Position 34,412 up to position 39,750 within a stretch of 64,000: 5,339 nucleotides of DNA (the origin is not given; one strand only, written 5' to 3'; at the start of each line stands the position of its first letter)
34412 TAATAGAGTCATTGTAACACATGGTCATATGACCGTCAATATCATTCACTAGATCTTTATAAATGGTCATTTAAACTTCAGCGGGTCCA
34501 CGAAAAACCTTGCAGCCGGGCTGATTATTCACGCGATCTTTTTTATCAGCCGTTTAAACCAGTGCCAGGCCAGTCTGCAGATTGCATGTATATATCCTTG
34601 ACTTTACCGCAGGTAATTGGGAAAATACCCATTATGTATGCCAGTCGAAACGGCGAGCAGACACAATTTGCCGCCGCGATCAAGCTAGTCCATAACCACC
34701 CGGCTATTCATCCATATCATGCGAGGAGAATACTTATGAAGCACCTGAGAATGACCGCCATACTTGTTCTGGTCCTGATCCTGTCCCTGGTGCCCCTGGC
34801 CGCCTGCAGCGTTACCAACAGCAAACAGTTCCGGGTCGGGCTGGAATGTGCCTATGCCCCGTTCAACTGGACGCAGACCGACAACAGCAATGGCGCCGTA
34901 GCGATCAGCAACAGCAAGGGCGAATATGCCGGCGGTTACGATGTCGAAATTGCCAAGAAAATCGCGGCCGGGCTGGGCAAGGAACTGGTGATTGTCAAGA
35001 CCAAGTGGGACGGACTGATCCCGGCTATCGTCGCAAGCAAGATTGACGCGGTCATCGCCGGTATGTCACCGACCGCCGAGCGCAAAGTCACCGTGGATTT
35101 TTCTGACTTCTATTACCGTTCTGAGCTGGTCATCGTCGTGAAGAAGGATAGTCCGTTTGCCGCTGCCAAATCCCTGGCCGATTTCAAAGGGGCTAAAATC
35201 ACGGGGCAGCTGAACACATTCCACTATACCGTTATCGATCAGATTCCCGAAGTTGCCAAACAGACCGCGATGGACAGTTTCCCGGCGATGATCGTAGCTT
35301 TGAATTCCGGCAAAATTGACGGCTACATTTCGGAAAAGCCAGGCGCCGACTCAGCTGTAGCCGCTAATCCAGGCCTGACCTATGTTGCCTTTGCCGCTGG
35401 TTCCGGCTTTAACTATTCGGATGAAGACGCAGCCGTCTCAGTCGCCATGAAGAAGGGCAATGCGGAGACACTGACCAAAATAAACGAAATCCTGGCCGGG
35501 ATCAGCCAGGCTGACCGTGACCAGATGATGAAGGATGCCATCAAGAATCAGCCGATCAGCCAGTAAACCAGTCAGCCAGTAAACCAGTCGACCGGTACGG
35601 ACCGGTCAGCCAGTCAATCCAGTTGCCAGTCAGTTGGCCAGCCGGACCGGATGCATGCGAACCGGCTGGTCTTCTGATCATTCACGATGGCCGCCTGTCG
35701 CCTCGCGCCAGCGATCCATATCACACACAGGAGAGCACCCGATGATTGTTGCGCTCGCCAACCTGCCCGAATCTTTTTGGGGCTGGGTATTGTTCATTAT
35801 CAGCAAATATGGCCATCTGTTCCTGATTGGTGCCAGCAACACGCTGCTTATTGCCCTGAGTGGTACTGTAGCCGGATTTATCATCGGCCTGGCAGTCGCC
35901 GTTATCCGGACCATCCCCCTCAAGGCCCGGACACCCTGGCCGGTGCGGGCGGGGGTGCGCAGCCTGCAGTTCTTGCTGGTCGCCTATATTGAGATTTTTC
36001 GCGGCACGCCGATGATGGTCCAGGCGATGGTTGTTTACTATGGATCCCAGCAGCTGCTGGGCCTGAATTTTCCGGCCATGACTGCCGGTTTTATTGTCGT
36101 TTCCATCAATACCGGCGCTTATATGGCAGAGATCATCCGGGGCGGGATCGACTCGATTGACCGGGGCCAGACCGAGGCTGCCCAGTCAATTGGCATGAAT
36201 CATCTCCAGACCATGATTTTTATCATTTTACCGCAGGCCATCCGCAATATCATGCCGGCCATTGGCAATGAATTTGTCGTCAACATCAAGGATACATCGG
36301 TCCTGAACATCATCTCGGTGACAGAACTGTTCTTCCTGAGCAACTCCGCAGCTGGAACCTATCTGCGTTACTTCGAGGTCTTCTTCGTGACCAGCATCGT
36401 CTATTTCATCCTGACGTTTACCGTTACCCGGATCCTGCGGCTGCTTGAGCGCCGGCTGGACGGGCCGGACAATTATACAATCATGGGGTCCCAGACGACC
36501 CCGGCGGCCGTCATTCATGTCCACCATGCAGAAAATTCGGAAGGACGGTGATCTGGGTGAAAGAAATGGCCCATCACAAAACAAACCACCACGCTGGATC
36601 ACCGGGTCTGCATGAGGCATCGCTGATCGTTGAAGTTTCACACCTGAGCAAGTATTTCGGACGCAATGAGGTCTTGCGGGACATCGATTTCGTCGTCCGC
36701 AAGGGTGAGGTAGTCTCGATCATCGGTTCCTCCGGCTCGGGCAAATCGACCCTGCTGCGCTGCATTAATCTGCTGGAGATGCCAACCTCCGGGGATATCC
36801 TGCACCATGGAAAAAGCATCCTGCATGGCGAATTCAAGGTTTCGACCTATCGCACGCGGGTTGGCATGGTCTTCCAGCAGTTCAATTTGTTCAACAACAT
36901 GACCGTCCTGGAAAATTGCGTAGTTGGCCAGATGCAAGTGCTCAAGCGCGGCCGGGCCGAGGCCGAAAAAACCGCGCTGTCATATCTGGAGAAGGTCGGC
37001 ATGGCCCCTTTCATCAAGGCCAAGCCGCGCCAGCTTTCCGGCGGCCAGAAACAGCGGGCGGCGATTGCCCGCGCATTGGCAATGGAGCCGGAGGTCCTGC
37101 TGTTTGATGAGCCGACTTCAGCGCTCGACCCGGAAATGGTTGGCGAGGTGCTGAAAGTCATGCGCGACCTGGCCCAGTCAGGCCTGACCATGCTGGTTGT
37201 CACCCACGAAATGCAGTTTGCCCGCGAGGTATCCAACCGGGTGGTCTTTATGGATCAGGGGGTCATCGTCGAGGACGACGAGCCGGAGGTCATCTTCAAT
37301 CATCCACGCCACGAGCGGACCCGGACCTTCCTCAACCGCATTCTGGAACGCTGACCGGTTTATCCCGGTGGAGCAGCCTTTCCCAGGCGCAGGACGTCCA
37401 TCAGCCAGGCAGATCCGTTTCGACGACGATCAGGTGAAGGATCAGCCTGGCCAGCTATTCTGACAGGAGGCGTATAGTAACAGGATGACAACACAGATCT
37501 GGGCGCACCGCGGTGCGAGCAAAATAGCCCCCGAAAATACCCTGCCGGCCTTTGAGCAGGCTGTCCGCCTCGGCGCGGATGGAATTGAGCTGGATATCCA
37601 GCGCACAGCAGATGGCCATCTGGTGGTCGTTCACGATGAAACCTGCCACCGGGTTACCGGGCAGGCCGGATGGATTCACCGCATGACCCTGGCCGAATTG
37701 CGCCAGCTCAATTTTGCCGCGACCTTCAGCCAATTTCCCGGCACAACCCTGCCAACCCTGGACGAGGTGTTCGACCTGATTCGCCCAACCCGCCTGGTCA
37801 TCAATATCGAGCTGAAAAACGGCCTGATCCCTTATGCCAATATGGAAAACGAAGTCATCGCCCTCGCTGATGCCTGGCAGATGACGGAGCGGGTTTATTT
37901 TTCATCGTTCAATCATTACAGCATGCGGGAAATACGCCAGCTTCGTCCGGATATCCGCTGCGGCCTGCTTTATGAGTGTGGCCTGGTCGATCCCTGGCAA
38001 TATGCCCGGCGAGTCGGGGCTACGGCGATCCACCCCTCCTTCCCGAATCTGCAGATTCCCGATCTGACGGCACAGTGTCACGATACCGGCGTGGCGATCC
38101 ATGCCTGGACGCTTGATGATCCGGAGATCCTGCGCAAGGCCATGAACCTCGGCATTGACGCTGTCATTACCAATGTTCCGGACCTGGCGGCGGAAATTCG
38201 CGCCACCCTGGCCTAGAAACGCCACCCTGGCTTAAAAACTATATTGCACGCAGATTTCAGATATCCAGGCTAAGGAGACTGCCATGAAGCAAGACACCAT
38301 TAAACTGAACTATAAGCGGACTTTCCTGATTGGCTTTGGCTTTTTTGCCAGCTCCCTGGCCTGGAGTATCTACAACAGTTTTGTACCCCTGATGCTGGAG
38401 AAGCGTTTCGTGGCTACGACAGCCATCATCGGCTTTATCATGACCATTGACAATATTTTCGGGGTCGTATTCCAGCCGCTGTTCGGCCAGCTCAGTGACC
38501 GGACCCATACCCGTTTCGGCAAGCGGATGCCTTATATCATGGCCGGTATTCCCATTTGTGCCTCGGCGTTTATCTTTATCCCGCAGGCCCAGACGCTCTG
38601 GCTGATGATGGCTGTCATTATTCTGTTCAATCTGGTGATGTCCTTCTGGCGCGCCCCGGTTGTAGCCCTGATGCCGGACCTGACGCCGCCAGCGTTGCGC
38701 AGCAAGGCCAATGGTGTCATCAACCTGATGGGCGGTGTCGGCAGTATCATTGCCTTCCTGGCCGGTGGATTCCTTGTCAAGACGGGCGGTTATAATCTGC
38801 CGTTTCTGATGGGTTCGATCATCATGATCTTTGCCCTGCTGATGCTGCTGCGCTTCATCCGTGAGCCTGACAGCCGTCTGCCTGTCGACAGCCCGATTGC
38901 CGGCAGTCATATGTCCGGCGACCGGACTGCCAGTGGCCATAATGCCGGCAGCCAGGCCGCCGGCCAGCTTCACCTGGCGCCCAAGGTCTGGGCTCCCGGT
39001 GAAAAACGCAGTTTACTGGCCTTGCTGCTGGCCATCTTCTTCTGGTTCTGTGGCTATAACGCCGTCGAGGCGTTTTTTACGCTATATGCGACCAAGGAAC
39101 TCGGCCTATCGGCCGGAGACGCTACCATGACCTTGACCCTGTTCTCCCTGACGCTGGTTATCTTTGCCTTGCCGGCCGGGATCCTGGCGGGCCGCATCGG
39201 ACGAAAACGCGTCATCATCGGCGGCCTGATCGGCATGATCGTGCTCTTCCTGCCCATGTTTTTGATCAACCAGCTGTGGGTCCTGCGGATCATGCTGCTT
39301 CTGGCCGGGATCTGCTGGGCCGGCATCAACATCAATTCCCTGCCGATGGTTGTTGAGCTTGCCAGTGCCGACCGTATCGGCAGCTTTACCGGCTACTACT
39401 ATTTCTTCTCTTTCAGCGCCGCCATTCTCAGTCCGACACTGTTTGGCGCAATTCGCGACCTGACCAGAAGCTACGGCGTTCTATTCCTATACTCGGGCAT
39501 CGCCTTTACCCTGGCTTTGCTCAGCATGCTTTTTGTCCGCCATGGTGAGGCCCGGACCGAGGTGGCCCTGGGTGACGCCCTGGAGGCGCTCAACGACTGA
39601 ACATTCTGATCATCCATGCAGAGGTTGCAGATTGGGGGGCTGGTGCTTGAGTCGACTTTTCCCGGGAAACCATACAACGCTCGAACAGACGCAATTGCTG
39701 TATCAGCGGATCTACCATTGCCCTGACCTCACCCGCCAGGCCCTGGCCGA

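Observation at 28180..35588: Recurrent tandem duplications that straddle stop codons of three unrelated genes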

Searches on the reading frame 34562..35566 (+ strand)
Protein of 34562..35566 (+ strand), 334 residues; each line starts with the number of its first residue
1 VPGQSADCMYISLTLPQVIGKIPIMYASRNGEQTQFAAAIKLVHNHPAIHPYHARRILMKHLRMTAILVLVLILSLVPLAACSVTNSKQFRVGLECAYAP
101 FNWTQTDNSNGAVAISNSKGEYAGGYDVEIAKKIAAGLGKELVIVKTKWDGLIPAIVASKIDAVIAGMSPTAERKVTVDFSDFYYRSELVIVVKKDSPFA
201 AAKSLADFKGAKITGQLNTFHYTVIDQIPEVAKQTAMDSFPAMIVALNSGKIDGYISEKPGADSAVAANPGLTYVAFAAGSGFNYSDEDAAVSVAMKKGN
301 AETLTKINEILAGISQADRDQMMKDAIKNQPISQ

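Call 9: search_protein_families(library=pfam, proteins=[window:34562-35566:+])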
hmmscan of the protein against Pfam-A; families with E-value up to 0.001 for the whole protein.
window:34562-35566:+ (334 aa): 2 families
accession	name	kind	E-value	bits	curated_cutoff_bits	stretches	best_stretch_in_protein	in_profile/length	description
PF00497.25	SBP_bac_3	-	2.3e-26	92.6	26.4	1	116-317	15-119/132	Bacterial extracellular solute-binding proteins, family 3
PF10613.14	Lig_chan-Glu_bd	-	9.3e-09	35.8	30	1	146-196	64-114/115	Ligated ion channel L-glutamate- and glycine-binding site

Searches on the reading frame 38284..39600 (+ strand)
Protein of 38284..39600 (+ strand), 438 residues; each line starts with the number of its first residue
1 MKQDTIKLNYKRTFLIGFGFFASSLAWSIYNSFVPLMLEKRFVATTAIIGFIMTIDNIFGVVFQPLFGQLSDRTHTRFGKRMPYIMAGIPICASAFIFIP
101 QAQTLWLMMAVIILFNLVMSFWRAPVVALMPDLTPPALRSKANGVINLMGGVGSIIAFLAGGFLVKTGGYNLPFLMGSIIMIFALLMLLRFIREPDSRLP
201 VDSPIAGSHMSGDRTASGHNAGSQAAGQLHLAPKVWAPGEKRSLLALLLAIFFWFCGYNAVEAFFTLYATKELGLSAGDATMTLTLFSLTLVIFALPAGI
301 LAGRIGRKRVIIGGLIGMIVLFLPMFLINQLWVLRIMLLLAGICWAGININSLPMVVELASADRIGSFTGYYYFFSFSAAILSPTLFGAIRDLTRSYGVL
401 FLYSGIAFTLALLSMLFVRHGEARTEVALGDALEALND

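Call 9: search_protein_families(library=pfam, proteins=[window:38284-39600:+])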
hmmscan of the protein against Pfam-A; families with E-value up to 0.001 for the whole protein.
window:38284-39600:+ (438 aa): 5 families
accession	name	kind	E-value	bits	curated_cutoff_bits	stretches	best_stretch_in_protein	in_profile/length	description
PF07690.21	MFS_1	-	3.4e-46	158.2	33.4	2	17-278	2-236/347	Major Facilitator Superfamily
PF13347.12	MFS_2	-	9.8e-21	74.2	27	1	16-364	2-347/427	MFS/sugar transport protein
PF03209.21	PUCC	-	1.5e-09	37.9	21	1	50-398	18-367/401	PUCC protein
PF01306.25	LacY_symp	-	2.4e-07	30.3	24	1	14-192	10-188/413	LacY proton/sugar symporter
PF00083.30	Sugar_tr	-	0.00017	21.1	22.3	0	240-418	252-437/452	Sugar (and other) transporter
